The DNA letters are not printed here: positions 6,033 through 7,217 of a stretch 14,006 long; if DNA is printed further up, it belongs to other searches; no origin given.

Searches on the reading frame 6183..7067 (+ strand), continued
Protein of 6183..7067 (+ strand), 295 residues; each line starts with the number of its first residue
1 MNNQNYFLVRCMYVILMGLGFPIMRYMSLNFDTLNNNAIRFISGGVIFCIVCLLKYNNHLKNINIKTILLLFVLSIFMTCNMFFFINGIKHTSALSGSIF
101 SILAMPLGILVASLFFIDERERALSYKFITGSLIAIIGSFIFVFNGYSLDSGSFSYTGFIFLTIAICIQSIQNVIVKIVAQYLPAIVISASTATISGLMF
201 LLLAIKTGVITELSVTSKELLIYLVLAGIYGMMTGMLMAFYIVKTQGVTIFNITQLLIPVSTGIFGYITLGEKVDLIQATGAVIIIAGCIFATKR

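Call 81: find_encoding_contigs(protein=P0121, flank=3000, max_places=10)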
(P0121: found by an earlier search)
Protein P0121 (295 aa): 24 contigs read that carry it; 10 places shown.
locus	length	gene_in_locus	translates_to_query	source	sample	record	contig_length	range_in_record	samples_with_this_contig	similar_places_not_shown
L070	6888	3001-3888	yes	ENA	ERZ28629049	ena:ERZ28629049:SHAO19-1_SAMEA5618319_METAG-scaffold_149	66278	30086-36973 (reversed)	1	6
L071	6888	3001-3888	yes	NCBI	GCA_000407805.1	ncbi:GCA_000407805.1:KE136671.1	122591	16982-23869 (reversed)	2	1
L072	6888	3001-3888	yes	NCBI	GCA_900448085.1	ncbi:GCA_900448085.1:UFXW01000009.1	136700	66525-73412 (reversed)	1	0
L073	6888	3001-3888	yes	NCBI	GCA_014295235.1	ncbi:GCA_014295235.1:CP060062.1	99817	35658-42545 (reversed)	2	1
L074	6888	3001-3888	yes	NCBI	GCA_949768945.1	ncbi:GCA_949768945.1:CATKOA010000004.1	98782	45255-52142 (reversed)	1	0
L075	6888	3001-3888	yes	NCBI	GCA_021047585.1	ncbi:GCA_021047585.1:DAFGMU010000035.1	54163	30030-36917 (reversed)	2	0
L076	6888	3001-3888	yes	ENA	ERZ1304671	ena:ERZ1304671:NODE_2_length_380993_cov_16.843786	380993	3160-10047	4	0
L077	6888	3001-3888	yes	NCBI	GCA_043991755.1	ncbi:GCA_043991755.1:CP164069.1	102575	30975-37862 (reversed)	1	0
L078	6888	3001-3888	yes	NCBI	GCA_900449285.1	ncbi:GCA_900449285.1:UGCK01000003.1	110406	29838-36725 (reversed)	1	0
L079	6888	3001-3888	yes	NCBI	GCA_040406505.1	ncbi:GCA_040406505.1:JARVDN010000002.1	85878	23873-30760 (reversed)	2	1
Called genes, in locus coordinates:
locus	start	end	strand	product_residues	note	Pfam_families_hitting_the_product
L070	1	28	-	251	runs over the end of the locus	PF00528:BPD_transp_1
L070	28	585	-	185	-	-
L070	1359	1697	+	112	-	PF13384:HTH_23 (faint)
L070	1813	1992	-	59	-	-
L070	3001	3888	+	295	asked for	PF00892:EamA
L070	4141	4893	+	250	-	PF22725:GFO_IDH_MocA_C3 (faint)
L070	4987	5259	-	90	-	-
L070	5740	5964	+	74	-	PF02604:PhdYeFM_antitox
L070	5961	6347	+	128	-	PF02661:Fic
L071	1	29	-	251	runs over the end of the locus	PF00528:BPD_transp_1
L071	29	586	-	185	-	-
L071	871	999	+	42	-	-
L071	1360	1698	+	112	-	PF13384:HTH_23 (faint)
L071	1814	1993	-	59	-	-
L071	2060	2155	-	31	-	PF28061:DinQ (faint)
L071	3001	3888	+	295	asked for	PF00892:EamA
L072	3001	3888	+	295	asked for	PF00892:EamA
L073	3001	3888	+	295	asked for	PF00892:EamA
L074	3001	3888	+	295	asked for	PF00892:EamA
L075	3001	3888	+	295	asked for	PF00892:EamA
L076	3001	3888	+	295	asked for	PF00892:EamA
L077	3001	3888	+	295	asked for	PF00892:EamA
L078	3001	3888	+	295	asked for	PF00892:EamA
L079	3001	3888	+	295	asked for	PF00892:EamA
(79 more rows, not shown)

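Call 84: search_protein_families(proteins=[L067:2948-6817:+], library=ncbifam, max_evalue=1e-20)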
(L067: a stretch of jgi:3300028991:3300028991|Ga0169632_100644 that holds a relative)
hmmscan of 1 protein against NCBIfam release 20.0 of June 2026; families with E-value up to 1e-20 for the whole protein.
L067:2948-6817:+ (1290 aa): 1 family
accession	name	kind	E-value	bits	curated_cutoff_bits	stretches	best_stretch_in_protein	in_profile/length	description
TIGR01414.1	autotrans_barl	domain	8.3e-73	245.8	16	1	880-1290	2-432/432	autotransporter outer membrane beta-barrel domain-containing protein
